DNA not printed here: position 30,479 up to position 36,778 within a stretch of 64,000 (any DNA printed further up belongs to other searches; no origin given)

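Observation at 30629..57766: Single 27.1-kb gene encoding a 9,045-aa GLUG-repeat lipoprotein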

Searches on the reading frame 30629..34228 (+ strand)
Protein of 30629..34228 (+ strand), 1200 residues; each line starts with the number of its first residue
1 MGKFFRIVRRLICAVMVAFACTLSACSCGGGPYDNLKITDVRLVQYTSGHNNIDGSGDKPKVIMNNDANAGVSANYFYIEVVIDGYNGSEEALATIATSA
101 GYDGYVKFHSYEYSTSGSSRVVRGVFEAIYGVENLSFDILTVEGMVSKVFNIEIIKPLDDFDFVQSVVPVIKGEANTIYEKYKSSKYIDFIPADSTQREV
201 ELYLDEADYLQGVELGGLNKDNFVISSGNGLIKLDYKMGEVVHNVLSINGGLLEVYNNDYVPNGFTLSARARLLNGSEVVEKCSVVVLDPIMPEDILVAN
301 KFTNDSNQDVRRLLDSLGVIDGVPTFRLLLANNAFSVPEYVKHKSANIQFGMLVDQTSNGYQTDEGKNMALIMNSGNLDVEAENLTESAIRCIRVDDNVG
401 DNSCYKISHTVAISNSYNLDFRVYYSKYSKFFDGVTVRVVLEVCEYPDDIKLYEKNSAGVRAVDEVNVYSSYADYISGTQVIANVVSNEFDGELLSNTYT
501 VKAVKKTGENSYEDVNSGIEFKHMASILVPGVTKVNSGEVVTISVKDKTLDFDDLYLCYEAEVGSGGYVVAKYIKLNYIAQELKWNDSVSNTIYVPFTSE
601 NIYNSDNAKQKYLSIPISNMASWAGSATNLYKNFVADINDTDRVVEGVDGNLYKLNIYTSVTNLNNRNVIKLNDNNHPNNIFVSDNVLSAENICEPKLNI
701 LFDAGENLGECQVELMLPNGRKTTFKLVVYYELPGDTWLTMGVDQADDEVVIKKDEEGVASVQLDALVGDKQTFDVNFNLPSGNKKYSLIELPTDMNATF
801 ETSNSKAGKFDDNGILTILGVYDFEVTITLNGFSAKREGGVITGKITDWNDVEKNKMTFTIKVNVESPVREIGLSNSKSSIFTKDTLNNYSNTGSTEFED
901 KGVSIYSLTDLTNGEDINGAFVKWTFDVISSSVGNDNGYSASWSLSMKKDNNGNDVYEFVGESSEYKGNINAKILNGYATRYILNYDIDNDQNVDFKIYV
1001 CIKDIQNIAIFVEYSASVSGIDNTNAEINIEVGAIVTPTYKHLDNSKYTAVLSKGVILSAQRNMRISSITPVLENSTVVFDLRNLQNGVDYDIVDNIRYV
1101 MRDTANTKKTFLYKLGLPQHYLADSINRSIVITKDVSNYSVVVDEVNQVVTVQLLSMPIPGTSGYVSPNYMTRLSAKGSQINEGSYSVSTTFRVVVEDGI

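Call 15: find_homologous_proteins(query=window:30629-34228:+, max_evalue=0.00001)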
Query window:30629-34228:+: 8000 candidates shared short words with the query, none scored E <= 0.00001.

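Call 25: find_related_loci(query=window:30629-34228:+, collection=genome_contigs, flank=10000)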
Query window:30629-34228:+ (1200 aa) in genome_contigs; peptide patterns used: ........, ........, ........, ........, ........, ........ (x = any residue, [..] = any of these).
599 stretches matched a pattern, but none encodes a relative of the query by tblastn (E <= 1e-3).

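Call 30: find_related_loci(query=window:30629-34228:+, collection=metagenome_contigs, flank=10000)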
Query window:30629-34228:+ (1200 aa) in metagenome_contigs; peptide patterns used: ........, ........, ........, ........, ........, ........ (x = any residue, [..] = any of these).
600 stretches matched a pattern, but none encodes a relative of the query by tblastn (E <= 1e-3).

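Call 51: search_protein_representatives(protein=window:30707-34228:+)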
Query: 1174 residues. Proteins with E-value up to 0.001 (for the whole library): 3; up to 1e-10: 3; up to 1e-30: 2. The best 3 are listed.
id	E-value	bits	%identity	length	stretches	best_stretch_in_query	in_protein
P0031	2.5e-132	459.5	35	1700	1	74-1173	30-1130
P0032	1.9e-98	347.3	32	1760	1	1-1173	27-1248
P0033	9.3e-27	109.9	47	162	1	1-128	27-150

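Call 54: search_protein_families(library=pfam, proteins=[P0031, P0032, P0033], max_evalue=0.01)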
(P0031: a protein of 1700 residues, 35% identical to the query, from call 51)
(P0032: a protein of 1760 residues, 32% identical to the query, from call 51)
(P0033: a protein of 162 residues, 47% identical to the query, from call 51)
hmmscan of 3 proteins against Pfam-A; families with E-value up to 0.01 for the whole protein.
P0031 (1700 aa): 0 families

P0032 (1760 aa): 0 families

P0033 (162 aa): 0 families

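Call 71: search_solved_structures(query=A3, max_evalue=1)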
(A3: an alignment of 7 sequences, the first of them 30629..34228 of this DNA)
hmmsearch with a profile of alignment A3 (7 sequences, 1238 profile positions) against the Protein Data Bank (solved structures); distinct sequences matched with E-value up to 1: 0.

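Call 85: list_cluster_members(proteins=[P0031, P0032, P0033])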
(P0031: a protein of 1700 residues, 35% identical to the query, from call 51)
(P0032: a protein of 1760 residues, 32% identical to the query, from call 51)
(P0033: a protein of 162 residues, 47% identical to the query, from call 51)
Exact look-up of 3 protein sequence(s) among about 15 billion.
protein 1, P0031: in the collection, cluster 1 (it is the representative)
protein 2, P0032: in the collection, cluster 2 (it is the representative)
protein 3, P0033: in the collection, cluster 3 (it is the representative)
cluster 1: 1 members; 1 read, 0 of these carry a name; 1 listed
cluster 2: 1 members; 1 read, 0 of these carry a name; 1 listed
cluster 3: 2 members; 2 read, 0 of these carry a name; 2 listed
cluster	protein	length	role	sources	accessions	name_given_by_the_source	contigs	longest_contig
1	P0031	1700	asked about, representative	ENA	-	-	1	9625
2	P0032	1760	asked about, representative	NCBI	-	-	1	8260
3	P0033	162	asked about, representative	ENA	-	-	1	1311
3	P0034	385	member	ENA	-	-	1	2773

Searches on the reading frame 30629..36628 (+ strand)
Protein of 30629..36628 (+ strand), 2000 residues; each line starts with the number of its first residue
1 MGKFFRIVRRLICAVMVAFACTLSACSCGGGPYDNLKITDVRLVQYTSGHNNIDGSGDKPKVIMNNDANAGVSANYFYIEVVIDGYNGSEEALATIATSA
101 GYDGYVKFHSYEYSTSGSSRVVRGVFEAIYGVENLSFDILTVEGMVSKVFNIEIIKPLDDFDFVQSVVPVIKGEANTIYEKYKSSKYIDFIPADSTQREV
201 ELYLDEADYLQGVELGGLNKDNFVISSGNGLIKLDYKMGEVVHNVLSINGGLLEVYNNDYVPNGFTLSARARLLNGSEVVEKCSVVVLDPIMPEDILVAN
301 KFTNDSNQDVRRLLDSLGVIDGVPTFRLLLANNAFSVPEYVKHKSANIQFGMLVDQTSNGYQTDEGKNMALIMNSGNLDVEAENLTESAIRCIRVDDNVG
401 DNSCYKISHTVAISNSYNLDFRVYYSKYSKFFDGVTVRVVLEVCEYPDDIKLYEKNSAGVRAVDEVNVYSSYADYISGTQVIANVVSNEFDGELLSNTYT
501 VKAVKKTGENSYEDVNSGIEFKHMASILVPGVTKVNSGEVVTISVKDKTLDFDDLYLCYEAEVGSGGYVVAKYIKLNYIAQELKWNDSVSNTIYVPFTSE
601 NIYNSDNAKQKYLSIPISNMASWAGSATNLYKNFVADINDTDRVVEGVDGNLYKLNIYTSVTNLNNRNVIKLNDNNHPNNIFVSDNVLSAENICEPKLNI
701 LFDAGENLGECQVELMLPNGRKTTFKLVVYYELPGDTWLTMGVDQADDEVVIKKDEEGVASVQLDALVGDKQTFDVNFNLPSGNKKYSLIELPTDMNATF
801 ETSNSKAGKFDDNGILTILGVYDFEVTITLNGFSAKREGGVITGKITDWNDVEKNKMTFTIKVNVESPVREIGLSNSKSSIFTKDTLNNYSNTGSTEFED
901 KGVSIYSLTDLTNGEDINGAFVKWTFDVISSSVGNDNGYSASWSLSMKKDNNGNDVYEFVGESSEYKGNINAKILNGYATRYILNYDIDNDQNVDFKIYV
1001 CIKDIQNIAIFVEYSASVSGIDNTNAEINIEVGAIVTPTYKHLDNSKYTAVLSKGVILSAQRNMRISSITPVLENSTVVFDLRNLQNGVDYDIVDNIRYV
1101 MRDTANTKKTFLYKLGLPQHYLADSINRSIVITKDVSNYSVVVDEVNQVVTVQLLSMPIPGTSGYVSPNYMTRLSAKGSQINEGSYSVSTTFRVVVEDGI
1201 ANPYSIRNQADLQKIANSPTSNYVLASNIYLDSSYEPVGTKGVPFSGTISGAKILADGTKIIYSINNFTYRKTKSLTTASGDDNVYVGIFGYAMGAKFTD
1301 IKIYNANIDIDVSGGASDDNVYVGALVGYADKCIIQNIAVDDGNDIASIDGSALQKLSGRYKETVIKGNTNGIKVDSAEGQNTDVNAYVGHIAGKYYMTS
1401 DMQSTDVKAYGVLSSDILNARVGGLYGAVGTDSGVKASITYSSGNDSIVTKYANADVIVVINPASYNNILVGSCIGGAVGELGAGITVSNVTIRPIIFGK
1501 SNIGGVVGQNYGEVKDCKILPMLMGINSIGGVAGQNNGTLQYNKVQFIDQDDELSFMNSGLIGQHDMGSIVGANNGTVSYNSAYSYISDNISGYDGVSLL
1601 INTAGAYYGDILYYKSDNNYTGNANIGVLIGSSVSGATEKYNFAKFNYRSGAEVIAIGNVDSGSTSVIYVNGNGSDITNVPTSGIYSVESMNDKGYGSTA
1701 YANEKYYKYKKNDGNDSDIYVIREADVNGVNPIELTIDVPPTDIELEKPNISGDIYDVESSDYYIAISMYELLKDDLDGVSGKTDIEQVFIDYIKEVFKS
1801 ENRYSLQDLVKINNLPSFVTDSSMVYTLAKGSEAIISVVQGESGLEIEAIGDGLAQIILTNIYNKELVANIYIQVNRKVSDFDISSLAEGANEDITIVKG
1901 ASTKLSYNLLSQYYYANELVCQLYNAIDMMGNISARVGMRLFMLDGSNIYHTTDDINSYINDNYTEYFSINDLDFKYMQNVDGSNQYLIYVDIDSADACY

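Call 6: search_protein_families(library=pfam, proteins=[window:30629-36628:+], max_evalue=0.01)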
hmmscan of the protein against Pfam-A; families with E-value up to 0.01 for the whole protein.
window:30629-36628:+ (2000 aa): 0 families

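Call 7: search_protein_families(library=pfam, proteins=[window:30629-36628:+], max_evalue=10)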
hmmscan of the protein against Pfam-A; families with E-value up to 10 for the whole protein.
window:30629-36628:+ (2000 aa): 1 family
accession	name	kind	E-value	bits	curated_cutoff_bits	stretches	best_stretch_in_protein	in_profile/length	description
PF10606.14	GluR_Homer-bdg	-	0.021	15.4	25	1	866-896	20-50/51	Homer-binding domain of metabotropic glutamate receptor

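Call 8: search_protein_families(library=ncbifam, proteins=[window:30629-36628:+], max_evalue=1)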
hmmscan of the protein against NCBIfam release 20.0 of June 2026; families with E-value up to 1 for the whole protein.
window:30629-36628:+ (2000 aa): 0 families
